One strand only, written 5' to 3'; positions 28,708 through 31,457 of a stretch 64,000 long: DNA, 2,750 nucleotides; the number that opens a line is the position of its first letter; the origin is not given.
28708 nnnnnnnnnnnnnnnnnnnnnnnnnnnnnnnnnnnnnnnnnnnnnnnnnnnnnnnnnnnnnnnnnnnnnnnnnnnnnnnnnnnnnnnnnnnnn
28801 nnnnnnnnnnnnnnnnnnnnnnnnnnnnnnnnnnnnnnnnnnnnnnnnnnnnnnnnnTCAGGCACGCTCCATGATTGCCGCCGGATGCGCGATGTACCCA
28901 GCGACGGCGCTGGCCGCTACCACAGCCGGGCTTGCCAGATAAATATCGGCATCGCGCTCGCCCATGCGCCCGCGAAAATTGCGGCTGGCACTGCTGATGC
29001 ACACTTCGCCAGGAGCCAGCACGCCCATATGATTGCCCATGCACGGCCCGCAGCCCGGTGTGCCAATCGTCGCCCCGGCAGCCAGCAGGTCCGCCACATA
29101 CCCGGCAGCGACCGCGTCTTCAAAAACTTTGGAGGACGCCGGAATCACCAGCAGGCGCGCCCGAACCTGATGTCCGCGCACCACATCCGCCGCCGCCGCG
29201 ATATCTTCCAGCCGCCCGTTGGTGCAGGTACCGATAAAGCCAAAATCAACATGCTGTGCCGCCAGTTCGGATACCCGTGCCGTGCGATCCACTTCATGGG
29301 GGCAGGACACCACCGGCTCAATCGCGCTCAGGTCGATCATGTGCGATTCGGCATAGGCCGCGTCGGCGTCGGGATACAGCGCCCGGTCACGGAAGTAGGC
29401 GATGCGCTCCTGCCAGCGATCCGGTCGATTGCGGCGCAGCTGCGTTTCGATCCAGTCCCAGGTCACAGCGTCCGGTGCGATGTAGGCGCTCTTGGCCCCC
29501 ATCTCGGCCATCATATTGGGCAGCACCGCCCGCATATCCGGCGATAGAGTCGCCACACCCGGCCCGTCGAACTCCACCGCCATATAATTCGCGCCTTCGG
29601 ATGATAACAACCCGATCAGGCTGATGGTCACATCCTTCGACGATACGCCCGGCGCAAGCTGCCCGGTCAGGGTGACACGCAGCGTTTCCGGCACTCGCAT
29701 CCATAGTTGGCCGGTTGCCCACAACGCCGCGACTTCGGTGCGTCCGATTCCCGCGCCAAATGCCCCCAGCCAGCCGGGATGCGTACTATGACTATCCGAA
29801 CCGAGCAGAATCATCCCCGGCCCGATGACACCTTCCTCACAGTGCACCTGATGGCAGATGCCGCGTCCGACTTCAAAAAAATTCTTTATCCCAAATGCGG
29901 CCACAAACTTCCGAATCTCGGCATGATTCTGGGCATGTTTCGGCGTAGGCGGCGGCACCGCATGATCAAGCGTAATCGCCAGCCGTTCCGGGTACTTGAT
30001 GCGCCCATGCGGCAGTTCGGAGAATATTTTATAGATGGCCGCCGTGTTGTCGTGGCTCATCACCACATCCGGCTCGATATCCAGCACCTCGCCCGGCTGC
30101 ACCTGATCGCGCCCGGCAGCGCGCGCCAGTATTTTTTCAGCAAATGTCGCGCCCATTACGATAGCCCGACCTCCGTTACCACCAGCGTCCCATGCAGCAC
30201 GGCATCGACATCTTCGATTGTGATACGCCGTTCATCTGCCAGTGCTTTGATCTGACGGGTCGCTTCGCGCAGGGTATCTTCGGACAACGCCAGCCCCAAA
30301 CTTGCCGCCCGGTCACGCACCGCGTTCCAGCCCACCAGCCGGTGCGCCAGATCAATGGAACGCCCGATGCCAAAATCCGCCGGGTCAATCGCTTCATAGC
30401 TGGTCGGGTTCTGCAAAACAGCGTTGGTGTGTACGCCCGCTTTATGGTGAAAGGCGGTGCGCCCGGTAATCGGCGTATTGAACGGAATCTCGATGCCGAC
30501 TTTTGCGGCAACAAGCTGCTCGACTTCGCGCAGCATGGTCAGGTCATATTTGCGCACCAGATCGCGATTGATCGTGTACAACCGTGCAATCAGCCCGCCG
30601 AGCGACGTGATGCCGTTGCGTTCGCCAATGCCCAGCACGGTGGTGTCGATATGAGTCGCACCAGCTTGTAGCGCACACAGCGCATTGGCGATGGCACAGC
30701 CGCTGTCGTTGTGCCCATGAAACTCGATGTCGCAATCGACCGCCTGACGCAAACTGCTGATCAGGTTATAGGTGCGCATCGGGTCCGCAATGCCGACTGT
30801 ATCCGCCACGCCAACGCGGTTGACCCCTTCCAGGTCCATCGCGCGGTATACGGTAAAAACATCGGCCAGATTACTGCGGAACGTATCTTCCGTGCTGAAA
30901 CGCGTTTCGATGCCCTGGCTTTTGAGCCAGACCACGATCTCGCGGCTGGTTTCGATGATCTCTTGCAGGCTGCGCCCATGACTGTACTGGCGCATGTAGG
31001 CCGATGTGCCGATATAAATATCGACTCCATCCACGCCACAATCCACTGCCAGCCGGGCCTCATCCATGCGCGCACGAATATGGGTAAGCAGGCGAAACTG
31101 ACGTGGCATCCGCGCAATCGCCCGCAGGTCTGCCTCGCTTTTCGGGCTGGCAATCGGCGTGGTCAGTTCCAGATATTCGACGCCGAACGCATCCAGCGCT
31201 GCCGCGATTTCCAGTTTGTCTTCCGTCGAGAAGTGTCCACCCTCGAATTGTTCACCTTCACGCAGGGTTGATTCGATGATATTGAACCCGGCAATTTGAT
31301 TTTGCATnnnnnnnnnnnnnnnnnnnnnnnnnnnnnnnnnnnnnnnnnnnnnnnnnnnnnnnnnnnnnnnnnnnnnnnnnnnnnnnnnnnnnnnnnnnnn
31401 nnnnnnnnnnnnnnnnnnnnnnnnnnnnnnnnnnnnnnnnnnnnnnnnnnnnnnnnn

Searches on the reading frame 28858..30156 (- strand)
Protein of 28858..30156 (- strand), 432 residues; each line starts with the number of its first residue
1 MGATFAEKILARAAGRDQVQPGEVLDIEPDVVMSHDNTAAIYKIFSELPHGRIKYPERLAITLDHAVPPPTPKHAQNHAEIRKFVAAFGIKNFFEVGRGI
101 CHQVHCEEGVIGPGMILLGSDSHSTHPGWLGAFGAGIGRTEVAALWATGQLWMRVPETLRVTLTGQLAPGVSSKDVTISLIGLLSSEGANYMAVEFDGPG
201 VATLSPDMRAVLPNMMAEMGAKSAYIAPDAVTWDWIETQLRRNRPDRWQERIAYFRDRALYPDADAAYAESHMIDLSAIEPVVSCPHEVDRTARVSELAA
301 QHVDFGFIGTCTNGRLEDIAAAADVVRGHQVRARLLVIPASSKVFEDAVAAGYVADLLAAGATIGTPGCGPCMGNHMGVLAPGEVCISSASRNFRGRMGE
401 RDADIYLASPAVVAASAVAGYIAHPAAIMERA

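Call 6: search_protein_families(library=ncbifam, proteins=[window:28858-30156:-])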
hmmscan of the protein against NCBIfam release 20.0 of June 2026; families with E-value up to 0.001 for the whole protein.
window:28858-30156:- (432 aa): 19 families
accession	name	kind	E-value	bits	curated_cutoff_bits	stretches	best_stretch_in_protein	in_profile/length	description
NF001614.1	PRK00402.1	subfamily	1.8e-146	488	385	1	4-425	2-414/415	aconitase/3-isopropylmalate dehydratase large subunit family protein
TIGR02086.1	IPMI_arch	subfamily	6.7e-144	479.6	410.15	1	4-425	2-409/411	3-isopropylmalate dehydratase/homoaconitate hydratase family large subunit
TIGR01343.1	hacA_fam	subfamily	3.2e-143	477.2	385.7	1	4-425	1-411/412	homoaconitate hydratase family protein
NF040615.1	HacA_Meth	equivalog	9.8e-121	403.4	550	1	4-424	2-417/419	homoaconitase large subunit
TIGR02083.1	LEU2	equivalog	2.8e-114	382.3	610.65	1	4-427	2-418/419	3-isopropylmalate dehydratase large subunit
NF005558.0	PRK07229.1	equivalog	2.7e-93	313.7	612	1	1-429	1-416/647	aconitate hydratase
TIGR00139.1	h_aconitase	equivalog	2.2e-88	297.4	529.9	1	18-429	21-458/709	homoaconitase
NF009116.0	PRK12466.1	subfamily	6e-86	288.9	531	2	7-295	9-303/472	3-isopropylmalate dehydratase large subunit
TIGR01342.1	acon_putative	hypoth_equivalog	1e-75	255.3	719.15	1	4-431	1-415/655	putative aconitate hydratase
NF004016.0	PRK05478.1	subfamily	2.4e-73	247.3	510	2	51-288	50-294/468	3-isopropylmalate dehydratase large subunit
TIGR00170.1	leuC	equivalog_domain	9.6e-62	209.1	560.25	2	56-284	54-289/466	3-isopropylmalate dehydratase large subunit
NF006690.0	PRK09238.1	equivalog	1.8e-49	168.5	782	1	2-426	372-815/852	bifunctional aconitate hydratase 2/2-methylisocitrate dehydratase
TIGR01340.1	aconitase_mito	equivalog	4e-43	147.8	825.35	1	86-422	122-472/745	aconitate hydratase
TIGR00117.1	acnB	equivalog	1.3e-37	129.1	1287.2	2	258-424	646-811/844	bifunctional aconitate hydratase 2/2-methylisocitrate dehydratase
NF008503.0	PRK11413.1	equivalog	7e-35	120.1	641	2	100-304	129-320/753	hydratase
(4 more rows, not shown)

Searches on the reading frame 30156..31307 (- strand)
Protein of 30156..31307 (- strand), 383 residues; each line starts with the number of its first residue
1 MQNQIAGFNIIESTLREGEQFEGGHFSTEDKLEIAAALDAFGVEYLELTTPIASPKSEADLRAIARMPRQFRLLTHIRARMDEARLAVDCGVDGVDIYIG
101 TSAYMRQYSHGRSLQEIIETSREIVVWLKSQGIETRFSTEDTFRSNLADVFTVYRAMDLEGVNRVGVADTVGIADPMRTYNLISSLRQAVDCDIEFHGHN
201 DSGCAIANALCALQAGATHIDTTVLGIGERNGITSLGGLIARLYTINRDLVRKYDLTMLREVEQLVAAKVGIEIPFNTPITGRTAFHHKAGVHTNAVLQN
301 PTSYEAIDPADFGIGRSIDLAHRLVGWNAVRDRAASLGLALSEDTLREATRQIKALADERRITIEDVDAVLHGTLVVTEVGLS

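Call 6: search_protein_families(library=ncbifam, proteins=[window:30156-31307:-])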
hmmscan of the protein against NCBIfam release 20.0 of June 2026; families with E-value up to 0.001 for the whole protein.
window:30156-31307:- (383 aa): 29 families (the best 25 are shown)
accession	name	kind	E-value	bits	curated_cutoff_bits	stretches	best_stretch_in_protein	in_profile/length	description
TIGR02146.1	LysS_fung_arch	equivalog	2.7e-127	424.7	413.55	1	10-355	1-344/344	homocitrate synthase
NF002085.0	PRK00915.1-2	subfamily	8.4e-91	305.2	517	1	7-370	13-375/504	2-isopropylmalate synthase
TIGR02660.1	nifV_homocitr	equivalog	2e-80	270.8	462.9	1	10-365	4-357/365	homocitrate synthase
TIGR02090.1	LEU1_arch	subfamily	3.2e-76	256.8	484.75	1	9-370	2-362/363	isopropylmalate/citramalate/homocitrate synthases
NF002086.0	PRK00915.1-3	equivalog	1.4e-62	211.9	532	1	9-373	8-383/516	2-isopropylmalate synthase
NF041069.1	IPMS_Sufob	equivalog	8.6e-60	203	600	1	10-371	3-365/371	isopropylmalate synthase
NF002088.0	PRK00915.1-5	equivalog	4.9e-57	193.6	697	1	9-376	5-383/514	2-isopropylmalate synthase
TIGR00973.1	leuA_bact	equivalog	5e-56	190.2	598.7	1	9-371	3-376/494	2-isopropylmalate synthase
NF002087.0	PRK00915.1-4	equivalog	1.8e-53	181.9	729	1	10-372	9-383/516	2-isopropylmalate synthase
TIGR00977.1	citramal_synth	equivalog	1.3e-49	168.9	450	1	10-359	4-368/526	citramalate synthase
NF002084.0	PRK00915.1-1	equivalog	2.2e-46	158.5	748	1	9-361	6-368/523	2-isopropylmalate synthase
NF042433.1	CitmalDyn_Leptosp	equivalog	1.9e-31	109.2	950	1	4-368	4-377/514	(R)-citramalate synthase CimA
NF006049.0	PRK08195.1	subfamily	4.4e-19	68.7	229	1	7-246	7-248/344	4-hyroxy-2-oxovalerate/4-hydroxy-2-oxopentanoic acid aldolase,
NF042434.1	IPMS_Lepto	equivalog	2.2e-18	66.4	500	1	10-309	8-321/374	2-isopropylmalate synthase LeuA2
TIGR03217.1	4OH_2_O_val_ald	equivalog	9.2e-17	61.2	286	1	155-243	150-240/334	4-hydroxy-2-oxovalerate aldolase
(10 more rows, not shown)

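Call 8: find_related_loci(query=window:30156-31307:-, collection=genome_contigs, flank=3000)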
Query window:30156-31307:- (383 aa) in genome_contigs; peptide patterns used: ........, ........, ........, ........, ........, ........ (x = any residue, [..] = any of these).
482 stretches matched a pattern; 210 encode a relative of the query (tblastn E <= 1e-3); the best 80 are kept; 80 distinct loci.
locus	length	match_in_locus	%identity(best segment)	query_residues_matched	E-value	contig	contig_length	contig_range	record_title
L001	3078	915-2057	90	1-382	0e+0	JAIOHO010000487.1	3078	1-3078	MAG: Anaerolineae bacterium isolate MAG_06 contig_154968, whole genome shotgun sequence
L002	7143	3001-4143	89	1-382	0e+0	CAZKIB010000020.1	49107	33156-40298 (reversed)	MAG TPA_asm: uncultured Anaerolineaceae bacterium isolate SRP290908_co1_25 genome assembly, contig: NODE_754_length_4910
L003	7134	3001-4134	88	1-379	0e+0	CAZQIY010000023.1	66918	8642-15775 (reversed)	MAG TPA_asm: uncultured Anaerolineaceae bacterium isolate SRP268622_co1_413 genome assembly, contig: NODE_694_length_669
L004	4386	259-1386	88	2-377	0e+0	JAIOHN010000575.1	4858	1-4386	MAG: Anaerolineae bacterium isolate MAG_05 contig_188940, whole genome shotgun sequence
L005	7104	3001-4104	87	4-371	0e+0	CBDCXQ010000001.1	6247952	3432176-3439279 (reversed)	MAG: Phototrophicaceae bacterium isolate 8d80f9c3-6d8e-4825-b8ae-9e3aa385a75f genome assembly, contig: contig_1, whole g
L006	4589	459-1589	85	2-380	0e+0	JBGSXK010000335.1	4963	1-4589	MAG: Anaerolineae bacterium isolate JTS-RE63 k141_3843107, whole genome shotgun sequence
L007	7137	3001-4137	84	2-381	0e+0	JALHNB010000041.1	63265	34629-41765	MAG: Anaerolineae bacterium isolate Bin_50_3 c_000000002486, whole genome shotgun sequence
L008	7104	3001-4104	84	8-375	0e+0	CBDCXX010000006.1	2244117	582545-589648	MAG: Phototrophicaceae bacterium isolate cf90a1bf-bf78-4aa6-bee8-d82e9b72a83d genome assembly, contig: contig_6, whole g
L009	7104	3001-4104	84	8-375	0e+0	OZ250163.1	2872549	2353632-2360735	MAG: Phototrophicaceae bacterium isolate 5b737507-bd3e-4696-bc63-d54667e92c2e genome assembly, chromosome: 1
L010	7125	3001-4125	82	4-378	0e+0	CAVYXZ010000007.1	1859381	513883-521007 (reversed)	MAG: uncultured Chloroflexia bacterium isolate MFD05684.bin.2.88 genome assembly, contig: contig_27500, whole genome sho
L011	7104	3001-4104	84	8-375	0e+0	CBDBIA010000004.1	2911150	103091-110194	MAG: Phototrophicaceae bacterium isolate 2dffa6b5-97ae-4c5d-bed1-5eb4a2ec0292 genome assembly, contig: contig_4, whole g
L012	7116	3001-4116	83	8-381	0e+0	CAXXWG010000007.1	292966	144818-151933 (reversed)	MAG: Aggregatilineales bacterium isolate 4734e482-6ba8-4989-a020-70ef2b8c55ca genome assembly, contig: contig_7, whole g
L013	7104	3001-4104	83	5-372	0e+0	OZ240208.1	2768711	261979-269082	MAG: Phototrophicaceae bacterium isolate a8ddf5a8-2aaa-42fb-a6ad-54fcea4f6617 genome assembly, chromosome: 1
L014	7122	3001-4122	81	3-376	0e+0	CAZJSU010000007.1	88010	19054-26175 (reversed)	MAG TPA_asm: uncultured Anaerolineaceae bacterium isolate SRP268622_co1_277 genome assembly, contig: NODE_376_length_880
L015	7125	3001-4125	81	5-381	0e+0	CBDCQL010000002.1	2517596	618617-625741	MAG: Phototrophicaceae bacterium isolate cf89f2ee-65f1-4a5d-b988-dea318bddfdf genome assembly, contig: contig_2, whole g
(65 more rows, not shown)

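Call 15: find_related_loci(query=window:30156-31307:-, collection=metagenome_contigs, flank=2500)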
Query window:30156-31307:- (383 aa) in metagenome_contigs; peptide patterns used: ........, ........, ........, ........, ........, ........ (x = any residue, [..] = any of these).
421 stretches matched a pattern; 111 encode a relative of the query (tblastn E <= 1e-3); the best 80 are kept; 80 distinct loci.
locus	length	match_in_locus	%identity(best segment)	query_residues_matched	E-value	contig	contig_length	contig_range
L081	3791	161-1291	90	1-377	0e+0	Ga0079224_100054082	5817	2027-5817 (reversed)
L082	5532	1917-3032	90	1-372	0e+0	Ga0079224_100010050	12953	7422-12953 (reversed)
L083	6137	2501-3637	84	2-381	0e+0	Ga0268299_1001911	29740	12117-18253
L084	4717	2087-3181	82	8-372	0e+0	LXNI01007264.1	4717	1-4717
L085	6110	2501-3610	82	2-371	0e+0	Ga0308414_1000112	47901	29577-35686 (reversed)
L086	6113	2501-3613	74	2-372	0e+0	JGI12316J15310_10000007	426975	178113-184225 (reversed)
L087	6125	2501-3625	71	5-379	0e+0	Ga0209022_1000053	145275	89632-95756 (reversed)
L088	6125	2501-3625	71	5-379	0e+0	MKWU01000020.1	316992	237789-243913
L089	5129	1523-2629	71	4-372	0e+0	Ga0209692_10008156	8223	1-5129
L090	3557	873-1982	69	2-371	0e+0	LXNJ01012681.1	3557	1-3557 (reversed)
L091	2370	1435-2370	72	2-313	2e-170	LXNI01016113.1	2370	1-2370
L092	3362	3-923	71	65-371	1e-161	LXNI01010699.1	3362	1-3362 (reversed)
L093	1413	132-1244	58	2-371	8e-165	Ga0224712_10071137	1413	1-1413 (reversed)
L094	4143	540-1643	58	5-371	6e-150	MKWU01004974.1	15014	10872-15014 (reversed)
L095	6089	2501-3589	58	10-371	1e-146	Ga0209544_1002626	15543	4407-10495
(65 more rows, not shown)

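Call 59: find_homologous_proteins(query=window:30156-31307:-, max_evalue=1e-100)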
Query window:30156-31307:- (383 aa): 6585 proteins with E <= 1e-100 among 8000 candidates; the best 120 are listed.
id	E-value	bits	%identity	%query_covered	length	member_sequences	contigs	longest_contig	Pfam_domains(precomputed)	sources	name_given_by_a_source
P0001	1.5e-248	842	100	100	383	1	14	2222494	PF22617.2,PF00682.26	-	-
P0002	4.2e-224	761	90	100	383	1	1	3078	PF22617.2,PF00682.26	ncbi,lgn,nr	ncbi:MAG: homocitrate synthase [Anaerolineae bacterium]|nr:homocitrate synthase [Anaerolineae bacter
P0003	5.7e-224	761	91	98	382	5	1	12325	PF22617.2,PF00682.26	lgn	-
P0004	5.0e-223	758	89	100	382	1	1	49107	PF22617.2,PF00682.26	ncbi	-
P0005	2.3e-222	756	90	98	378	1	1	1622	PF22617.2,PF00682.26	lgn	-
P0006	4.0e-222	755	90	98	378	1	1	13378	PF22617.2,PF00682.26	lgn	-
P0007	5.8e-222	754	89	100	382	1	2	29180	PF22617.2,PF00682.26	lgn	-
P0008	1.3e-221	753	90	97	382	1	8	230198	PF22617.2,PF00682.26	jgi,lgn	jgi:homocitrate synthase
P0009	4.9e-221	751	90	97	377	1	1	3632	PF22617.2,PF00682.26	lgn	-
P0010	2.0e-220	749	89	98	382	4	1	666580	PF22617.2,PF00682.26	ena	-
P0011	2.3e-220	749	90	98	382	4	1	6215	PF22617.2,PF00682.26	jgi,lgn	jgi:homocitrate synthase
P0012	1.2e-219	747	90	97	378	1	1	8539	PF22617.2,PF00682.26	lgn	-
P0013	3.8e-219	745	90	97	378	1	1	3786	PF22617.2,PF00682.26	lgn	-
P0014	2.7e-218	742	89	98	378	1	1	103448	PF22617.2,PF00682.26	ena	-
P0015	6.8e-218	741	88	98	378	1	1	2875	PF22617.2,PF00682.26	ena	-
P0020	1.5e-210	717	86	98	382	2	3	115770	PF22617.2,PF00682.26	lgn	-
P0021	1.5e-210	717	86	98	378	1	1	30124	PF22617.2,PF00682.26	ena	-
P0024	3.6e-209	712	85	98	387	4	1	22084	PF22617.2,PF00682.26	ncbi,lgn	-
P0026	2.3e-208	709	84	97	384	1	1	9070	PF22617.2,PF00682.26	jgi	jgi:homocitrate synthase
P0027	1.5e-207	707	85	96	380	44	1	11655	PF22617.2,PF00682.26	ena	-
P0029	2.7e-206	703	84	99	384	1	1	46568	PF22617.2,PF00682.26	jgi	jgi:homocitrate synthase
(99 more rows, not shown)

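Call 60: find_encoding_contigs(protein=P0003, flank=700, max_places=1)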
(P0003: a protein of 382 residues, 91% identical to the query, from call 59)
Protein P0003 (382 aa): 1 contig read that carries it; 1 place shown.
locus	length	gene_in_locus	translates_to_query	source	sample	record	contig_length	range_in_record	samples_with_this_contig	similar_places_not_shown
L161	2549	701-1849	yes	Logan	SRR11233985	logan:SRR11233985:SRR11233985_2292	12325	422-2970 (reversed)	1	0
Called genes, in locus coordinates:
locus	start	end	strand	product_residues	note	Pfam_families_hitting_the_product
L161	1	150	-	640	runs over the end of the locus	PF00288:GHMP_kinases_N, PF00483:NTP_transferase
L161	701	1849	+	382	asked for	PF00682:HMGL-like, PF22617:HCS_D2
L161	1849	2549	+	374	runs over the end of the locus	?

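Call 61: find_encoding_contigs(protein=P0006, flank=700, max_places=1)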
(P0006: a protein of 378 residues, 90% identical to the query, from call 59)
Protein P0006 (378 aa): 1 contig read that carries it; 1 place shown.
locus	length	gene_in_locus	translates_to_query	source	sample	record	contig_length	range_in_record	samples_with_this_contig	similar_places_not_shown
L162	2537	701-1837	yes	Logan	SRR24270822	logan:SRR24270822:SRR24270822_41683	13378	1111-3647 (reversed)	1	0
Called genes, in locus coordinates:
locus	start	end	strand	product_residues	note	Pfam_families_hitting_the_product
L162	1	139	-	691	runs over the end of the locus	PF00989:PAS (weak), PF08447:PAS_3, PF08448:PAS_4 (faint), PF13426:PAS_9, PF08447:PAS_3 (weak), PF00512:HisKA (faint), PF02518:HATPase_c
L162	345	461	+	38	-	-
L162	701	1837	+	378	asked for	PF00682:HMGL-like, PF22617:HCS_D2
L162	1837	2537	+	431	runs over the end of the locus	PF00330:Aconitase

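Call 62: find_encoding_contigs(protein=P0007, flank=700, max_places=1)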
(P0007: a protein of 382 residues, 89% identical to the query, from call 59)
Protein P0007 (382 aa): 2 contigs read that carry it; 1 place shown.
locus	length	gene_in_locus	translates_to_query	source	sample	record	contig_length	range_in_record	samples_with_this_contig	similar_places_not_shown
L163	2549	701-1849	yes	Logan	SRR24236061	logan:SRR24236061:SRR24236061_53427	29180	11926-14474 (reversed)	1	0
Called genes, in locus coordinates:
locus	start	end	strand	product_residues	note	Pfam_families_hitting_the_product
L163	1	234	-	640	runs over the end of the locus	PF00288:GHMP_kinases_N, PF00483:NTP_transferase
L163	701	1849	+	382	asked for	PF00682:HMGL-like, PF22617:HCS_D2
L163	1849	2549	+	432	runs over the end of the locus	PF00330:Aconitase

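Call 63: find_encoding_contigs(protein=P0008, flank=700, max_places=1)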
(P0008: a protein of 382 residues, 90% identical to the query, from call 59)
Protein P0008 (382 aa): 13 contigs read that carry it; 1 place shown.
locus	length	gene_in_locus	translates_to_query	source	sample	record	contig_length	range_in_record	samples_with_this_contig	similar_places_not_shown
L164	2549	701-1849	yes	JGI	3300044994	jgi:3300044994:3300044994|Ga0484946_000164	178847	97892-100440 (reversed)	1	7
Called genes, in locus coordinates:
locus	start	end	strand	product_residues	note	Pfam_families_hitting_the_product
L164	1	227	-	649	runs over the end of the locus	PF00288:GHMP_kinases_N, PF00483:NTP_transferase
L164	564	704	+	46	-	-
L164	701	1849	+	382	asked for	PF00682:HMGL-like, PF22617:HCS_D2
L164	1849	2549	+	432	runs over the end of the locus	PF00330:Aconitase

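Call 64: find_encoding_contigs(protein=P0010, flank=700, max_places=1)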
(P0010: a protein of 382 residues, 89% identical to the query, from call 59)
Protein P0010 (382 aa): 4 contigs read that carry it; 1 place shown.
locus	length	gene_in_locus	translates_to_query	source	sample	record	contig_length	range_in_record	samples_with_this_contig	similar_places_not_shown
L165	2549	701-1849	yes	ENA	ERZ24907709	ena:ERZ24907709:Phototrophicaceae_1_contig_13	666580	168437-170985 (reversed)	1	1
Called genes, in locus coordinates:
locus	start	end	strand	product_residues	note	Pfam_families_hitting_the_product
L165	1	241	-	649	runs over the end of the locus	PF00288:GHMP_kinases_N, PF00483:NTP_transferase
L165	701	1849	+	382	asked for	PF00682:HMGL-like, PF22617:HCS_D2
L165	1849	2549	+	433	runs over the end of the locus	PF00330:Aconitase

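Call 65: find_encoding_contigs(protein=P0014, flank=700, max_places=1)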
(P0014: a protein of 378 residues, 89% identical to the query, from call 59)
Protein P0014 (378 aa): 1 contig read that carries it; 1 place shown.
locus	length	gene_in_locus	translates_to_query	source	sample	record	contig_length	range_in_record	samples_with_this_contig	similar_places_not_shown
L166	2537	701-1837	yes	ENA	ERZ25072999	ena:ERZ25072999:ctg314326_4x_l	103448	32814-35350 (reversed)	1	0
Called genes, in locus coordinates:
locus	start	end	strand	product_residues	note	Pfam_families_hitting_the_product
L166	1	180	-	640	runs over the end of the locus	PF00288:GHMP_kinases_N, PF00483:NTP_transferase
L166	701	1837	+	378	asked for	PF00682:HMGL-like, PF22617:HCS_D2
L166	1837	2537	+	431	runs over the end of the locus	PF00330:Aconitase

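Call 66: find_encoding_contigs(protein=P0020, flank=700, max_places=1)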
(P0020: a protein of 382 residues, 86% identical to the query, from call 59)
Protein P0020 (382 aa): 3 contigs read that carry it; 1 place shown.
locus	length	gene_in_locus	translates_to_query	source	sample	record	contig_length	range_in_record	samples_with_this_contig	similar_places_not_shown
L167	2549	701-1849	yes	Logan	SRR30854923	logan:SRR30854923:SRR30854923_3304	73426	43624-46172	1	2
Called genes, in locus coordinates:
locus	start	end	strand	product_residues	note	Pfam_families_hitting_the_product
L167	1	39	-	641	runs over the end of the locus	PF00288:GHMP_kinases_N, PF00483:NTP_transferase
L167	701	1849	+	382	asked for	PF00682:HMGL-like, PF22617:HCS_D2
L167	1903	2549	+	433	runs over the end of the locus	PF00330:Aconitase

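Call 67: find_encoding_contigs(protein=P0021, flank=700, max_places=1)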
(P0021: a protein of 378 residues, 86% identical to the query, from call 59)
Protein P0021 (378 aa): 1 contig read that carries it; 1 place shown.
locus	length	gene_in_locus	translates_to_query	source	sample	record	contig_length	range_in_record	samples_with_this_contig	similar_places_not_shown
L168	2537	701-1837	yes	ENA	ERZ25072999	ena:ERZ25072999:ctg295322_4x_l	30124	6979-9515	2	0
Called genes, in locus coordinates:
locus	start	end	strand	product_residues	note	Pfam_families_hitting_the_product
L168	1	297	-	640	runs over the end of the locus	PF00288:GHMP_kinases_N, PF00483:NTP_transferase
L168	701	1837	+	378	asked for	PF00682:HMGL-like, PF22617:HCS_D2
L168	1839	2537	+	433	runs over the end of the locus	PF00330:Aconitase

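Call 68: find_encoding_contigs(protein=P0024, flank=700, max_places=1)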
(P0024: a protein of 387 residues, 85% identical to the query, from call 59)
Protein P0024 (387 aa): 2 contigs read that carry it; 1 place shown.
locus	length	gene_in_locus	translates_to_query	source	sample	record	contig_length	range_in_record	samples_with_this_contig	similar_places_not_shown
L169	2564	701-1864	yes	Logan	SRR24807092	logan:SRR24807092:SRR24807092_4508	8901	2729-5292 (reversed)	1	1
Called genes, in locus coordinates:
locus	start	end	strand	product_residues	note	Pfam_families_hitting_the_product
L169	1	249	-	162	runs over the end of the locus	PF04075:F420H2_quin_red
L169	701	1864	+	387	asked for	PF00682:HMGL-like, PF22617:HCS_D2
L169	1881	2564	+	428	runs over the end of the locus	PF00330:Aconitase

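Call 69: find_encoding_contigs(protein=P0026, flank=700, max_places=1)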
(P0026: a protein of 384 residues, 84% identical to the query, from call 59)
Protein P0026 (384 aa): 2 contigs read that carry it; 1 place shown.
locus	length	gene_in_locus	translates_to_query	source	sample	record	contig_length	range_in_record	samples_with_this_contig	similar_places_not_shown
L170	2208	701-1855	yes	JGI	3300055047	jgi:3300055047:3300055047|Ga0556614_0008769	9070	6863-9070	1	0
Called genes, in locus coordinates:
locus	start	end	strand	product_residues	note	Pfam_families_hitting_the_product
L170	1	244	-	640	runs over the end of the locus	PF00288:GHMP_kinases_N, PF00483:NTP_transferase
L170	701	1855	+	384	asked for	PF00682:HMGL-like, PF22617:HCS_D2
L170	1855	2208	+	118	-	?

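Call 70: find_encoding_contigs(protein=P0027, flank=700, max_places=1)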
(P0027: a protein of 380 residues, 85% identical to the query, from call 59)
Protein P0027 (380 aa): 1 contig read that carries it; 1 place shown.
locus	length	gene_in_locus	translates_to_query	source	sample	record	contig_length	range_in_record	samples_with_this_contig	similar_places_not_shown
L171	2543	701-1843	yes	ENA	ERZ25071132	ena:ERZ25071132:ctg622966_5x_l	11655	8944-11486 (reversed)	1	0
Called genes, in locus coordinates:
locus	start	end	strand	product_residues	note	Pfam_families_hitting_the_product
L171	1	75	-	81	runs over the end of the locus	?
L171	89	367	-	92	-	PF01408:GFO_IDH_MocA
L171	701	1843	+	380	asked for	PF00682:HMGL-like, PF22617:HCS_D2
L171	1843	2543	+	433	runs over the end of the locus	PF00330:Aconitase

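Call 71: find_encoding_contigs(protein=P0029, flank=700, max_places=1)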
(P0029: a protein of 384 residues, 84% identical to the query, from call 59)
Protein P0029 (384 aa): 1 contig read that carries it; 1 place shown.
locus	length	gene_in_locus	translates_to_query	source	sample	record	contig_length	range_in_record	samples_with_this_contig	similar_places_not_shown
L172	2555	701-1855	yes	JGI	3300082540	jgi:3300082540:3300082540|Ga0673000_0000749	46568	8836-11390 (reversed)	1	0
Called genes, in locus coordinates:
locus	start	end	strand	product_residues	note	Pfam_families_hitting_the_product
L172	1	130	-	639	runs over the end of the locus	PF00288:GHMP_kinases_N, PF00483:NTP_transferase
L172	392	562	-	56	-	-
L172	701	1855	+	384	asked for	PF00682:HMGL-like, PF22617:HCS_D2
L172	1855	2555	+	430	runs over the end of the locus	PF00330:Aconitase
